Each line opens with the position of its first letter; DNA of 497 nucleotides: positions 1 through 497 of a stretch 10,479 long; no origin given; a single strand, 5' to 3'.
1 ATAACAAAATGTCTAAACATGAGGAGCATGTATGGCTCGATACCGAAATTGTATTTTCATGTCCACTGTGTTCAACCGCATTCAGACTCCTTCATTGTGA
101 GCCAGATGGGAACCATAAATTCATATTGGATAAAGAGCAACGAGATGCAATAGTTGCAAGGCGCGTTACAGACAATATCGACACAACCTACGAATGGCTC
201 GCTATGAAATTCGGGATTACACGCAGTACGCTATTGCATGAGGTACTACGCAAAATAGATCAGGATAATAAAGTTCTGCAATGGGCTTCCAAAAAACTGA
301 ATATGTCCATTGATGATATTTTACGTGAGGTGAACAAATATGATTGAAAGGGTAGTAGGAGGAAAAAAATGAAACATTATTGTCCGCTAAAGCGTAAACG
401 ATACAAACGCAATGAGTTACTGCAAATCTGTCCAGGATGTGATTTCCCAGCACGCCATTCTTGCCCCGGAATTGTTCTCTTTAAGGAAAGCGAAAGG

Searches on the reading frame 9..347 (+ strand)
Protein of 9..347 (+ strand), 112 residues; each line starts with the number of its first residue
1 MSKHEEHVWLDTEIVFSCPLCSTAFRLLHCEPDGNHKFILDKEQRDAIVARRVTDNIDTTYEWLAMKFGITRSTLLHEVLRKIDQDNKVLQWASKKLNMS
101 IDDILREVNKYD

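Call 7: search_protein_families(library=pfam, proteins=[window:9-347:+], max_evalue=0.01)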
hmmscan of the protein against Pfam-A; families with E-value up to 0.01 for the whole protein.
window:9-347:+ (112 aa): 1 family
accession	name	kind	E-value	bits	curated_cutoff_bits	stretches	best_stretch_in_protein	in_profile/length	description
PF18517.6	LZ3wCH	-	0.00052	20.4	26.1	0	50-86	17-51/55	Leucine zipper with capping helix domain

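Call 8: search_protein_families(library=phrogs, proteins=[window:9-347:+], max_evalue=0.01)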
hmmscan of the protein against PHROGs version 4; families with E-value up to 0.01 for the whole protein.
window:9-347:+ (112 aa): 0 families

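Call 16: find_encoding_contigs(protein=window:9-347:+, flank=10000, max_places=10)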
Protein window:9-347:+ (112 aa): no gene with exactly this product is on record in the collection.

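Call 79: find_homologous_proteins(query=window:9-347:+, max_evalue=0.01)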
Query window:9-347:+ (112 aa): 1 proteins with E <= 0.01 among 3 candidates.
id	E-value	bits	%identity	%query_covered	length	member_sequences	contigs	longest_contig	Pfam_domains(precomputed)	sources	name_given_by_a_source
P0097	2.2e-70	251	100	100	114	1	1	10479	-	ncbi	ncbi:hypothetical protein DRN97_02985, partial [Methanosarcinales archaeon]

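Call 80: search_solved_structures(query=window:9-347:+, max_evalue=10)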
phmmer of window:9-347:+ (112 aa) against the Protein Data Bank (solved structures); distinct sequences matched with E-value up to 10: 2.
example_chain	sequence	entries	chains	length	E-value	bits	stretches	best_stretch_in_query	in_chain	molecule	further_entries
9ki1_a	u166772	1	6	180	1.1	12.5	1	39-71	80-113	Baseplate protein gp48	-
9fhl_a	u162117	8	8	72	1.6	12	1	10-34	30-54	aS34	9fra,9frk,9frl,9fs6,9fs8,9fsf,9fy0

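Call 86: search_solved_structures(query=A3, max_evalue=10)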
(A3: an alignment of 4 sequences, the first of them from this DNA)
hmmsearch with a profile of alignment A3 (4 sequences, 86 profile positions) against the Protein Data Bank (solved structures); distinct sequences matched with E-value up to 10: 7.
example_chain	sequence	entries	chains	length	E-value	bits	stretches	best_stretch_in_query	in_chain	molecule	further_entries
1b01_A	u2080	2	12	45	0.15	15.2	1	47-83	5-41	TRANSCRIPTIONAL REPRESSOR COPG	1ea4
2cpg_A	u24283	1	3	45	0.15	15.1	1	47-83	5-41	TRANSCRIPTIONAL REPRESSOR COPG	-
3mky_B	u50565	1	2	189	0.6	13.2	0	49-68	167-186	Protein sopB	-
2myg_A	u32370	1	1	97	0.78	12.9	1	15-32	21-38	Dithiol glutaredoxin 1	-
4tkp_B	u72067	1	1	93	0.82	12.8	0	4-47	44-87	Tripartite motif-containing protein 5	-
6a6x_C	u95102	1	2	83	1.1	12.3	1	47-80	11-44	Antitoxin MazE7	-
6s53_B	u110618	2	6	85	2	11.5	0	16-35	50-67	E3 ubiquitin-protein ligase TRIM21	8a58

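Call 90: search_protein_representatives(protein=window:9-347:+)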
Query: 112 residues. Proteins with E-value up to 0.001 (for the whole library): 8; up to 1e-10: 4; up to 1e-30: 1. The best 8 are listed.
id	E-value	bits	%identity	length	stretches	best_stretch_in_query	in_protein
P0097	7.0e-71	251.4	100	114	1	1-112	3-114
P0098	3.0e-22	94.9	48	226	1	9-110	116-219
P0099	1.3e-16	76.8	51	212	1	5-80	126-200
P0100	7.2e-11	58.2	43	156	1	41-110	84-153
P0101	4.6e-06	42.7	33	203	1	10-83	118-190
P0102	6.4e-06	42.3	33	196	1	4-82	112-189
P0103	6.6e-05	39.0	32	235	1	6-76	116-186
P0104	8.4e-04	35.5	32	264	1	8-76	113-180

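Call 91: search_protein_families(library=pfam, proteins=[P0098, P0099, P0100, P0101, P0102, P0103, P0104], max_evalue=0.05)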
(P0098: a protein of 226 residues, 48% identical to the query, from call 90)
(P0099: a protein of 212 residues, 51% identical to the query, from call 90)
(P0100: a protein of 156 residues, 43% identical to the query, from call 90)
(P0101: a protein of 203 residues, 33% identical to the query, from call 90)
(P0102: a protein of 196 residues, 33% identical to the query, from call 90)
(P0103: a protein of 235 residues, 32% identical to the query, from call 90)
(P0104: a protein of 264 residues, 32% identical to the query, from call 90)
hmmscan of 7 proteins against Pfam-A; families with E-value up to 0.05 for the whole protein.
P0098 (226 aa): 0 families

P0099 (212 aa): 2 families
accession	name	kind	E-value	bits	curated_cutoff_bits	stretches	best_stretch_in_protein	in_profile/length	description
PF15446.12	zf-PHD-like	-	0.022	14.8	27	1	95-165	83-151/170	PHD/FYVE-zinc-finger like domain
PF01402.27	RHH_1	-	0.048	14.1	20.5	0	172-203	5-36/39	Ribbon-helix-helix protein, copG family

P0100 (156 aa): 1 family
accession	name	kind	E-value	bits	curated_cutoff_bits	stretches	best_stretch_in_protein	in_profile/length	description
PF01402.27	RHH_1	-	0.0011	19.3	20.5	1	97-124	7-34/39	Ribbon-helix-helix protein, copG family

P0101 (203 aa): 0 families

P0102 (196 aa): 5 families
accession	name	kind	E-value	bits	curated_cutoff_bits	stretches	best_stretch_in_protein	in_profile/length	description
PF01402.27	RHH_1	-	0.0038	17.6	20.5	1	158-183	4-29/39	Ribbon-helix-helix protein, copG family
PF21983.2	NikA-like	-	0.0042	17.6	27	1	153-183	4-34/72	Mobilization protein NikA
PF12441.14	CopG_antitoxin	-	0.0087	17.2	28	1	141-189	30-78/79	CopG antitoxin of type II toxin-antitoxin system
PF11698.14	V-ATPase_H_C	-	0.012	16.2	27.2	0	49-76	88-115/117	V-ATPase subunit H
PF02954.25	HTH_8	-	0.046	13.9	22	0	169-183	22-36/42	Bacterial regulatory protein, Fis family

P0103 (235 aa): 0 families

P0104 (264 aa): 0 families

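Call 92: predict_structure(protein=window:9-347:+)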
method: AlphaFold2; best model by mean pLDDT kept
length: 112 residues; sequences in the alignment: 1
mean_pLDDT: 49.1   pTM: 0.30
mean pLDDT of the five models: 49.1, 46.9, 44.2, 43.5, 42.7
residues with pLDDT >= 90: 0; 70-90: 7; 50-70: 48; < 50: 57
segments of 3 or more residues with pLDDT < 50: 1-37, 49-57, 80-85
pLDDT, mean of each block of 10 residues (from residue 1): 29 39 44 44 51 46 54 55 50 68 63 41
secondary structure, 60 per line:
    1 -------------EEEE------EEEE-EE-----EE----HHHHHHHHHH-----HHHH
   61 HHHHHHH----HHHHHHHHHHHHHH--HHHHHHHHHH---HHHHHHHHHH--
elements in order: E14-17 E24-27 H42-51 H57-67 H72-85 H88-97 H101-110

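Call 106: predict_structure(alignment_id=A4)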
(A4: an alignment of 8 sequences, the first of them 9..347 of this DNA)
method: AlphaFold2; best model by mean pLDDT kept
length: 112 residues; sequences in the alignment: 8
mean_pLDDT: 69.9   pTM: 0.37
mean pLDDT of the five models: 69.9, 68.7, 68.2, 67.3, 64.9
residues with pLDDT >= 90: 0; 70-90: 73; 50-70: 26; < 50: 13
segments of 3 or more residues with pLDDT < 50: 44-53
pLDDT, mean of each block of 10 residues (from residue 1): 66 77 78 78 48 56 79 71 59 81 78 59
secondary structure, 60 per line:
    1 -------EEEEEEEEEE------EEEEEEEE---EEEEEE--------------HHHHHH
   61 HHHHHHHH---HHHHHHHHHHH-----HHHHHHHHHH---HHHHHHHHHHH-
elements in order: E8-17 E24-31 E35-40 H55-68 H72-82 H88-97 H101-111

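Call 108: fold_search(model_id=the predicted structure, library=pdb)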
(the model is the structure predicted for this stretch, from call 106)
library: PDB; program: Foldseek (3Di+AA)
matches with E <= 10: 191; with E <= 0.001: 0
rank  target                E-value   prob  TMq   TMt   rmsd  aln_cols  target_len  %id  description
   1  1mnm_C                6.0e-01  0.20  0.23  0.32  13.8        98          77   13  YEAST MATALPHA2/MCM1/DNA TERNARY TRANSCRIPTION COMPLEX CRYSTAL STRUCTURE (released 1998-03-18)
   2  6edt_M                9.2e-01  0.09  0.22  0.17  13.2       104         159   10  Mycobacterium tuberculosis RNAP open promoter complex with RbpA/CarD and AP3 promoter (released 2018-11-21)
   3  7kim_M                1.0e+00  0.10  0.23  0.19  12.4       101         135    7  Mycobacterium tuberculosis WT RNAP transcription closed promoter complex with WhiB7 transcription factor (released 2021-04-21)
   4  9fxk_F                1.0e+00  0.10  0.23  0.18  11.4       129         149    9  Transcription repressor NrdR from E. coli, AMPPNP/ATP-bound state (released 2025-03-19)
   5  4l5g_B                1.0e+00  0.08  0.21  0.15  13.1       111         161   11  Crystal structure of Thermus thermophilus CarD (released 2013-07-31)
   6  3jcd_C                1.1e+00  0.44  0.28  0.13  11.8        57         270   18  Structure of Escherichia coli EF4 in posttranslocational ribosomes (Post EF4) (released 2016-01-13)
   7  9fvr_A                1.2e+00  0.07  0.22  0.17  15.7       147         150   14  Transcription repressor NrdR from E. coli, ATP/dATP-bound state, SeMet protein (released 2025-03-19)
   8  9gex_C                1.2e+00  0.07  0.22  0.18  13.0       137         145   12  Escherichia coli NrdR with unocuppied outer nucleotide-binding site (released 2026-02-18)
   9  9e87_M                1.2e+00  0.07  0.20  0.16  12.8       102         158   11  De Novo Mycobacterium tuberculosis transcription initiation pre-RPO promoter complex with open Beta' clamp (RNA Polyme (released 2025-10-01)
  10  8hvr_H                1.3e+00  0.09  0.23  0.17  16.3       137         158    8  Cryo-EM structure of AfsR-dependent transcription activation complex with afsS promoter (released 2023-12-27)
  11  9fxk_G                1.3e+00  0.08  0.22  0.18  15.0       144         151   10  Transcription repressor NrdR from E. coli, AMPPNP/ATP-bound state (released 2025-03-19)
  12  9fvr_D                1.3e+00  0.06  0.21  0.17  13.3       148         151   14  Transcription repressor NrdR from E. coli, ATP/dATP-bound state, SeMet protein (released 2025-03-19)
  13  1rl2_A                1.4e+00  0.63  0.28  0.24   4.8        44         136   14  RIBOSOMAL PROTEIN L2 RNA-BINDING DOMAIN FROM BACILLUS STEAROTHERMOPHILUS (released 1999-04-02)
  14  4r5g_B                1.4e+00  0.03  0.14  0.08  17.2       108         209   15  Crystal structure of the DnaK C-terminus with the inhibitor PET-16 (released 2014-09-10)
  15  4mfr                  1.5e+00  0.06  0.20  0.15  14.7       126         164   10  Crystal structure of Mycobacterium tuberculosis CarD (released 2013-11-06)
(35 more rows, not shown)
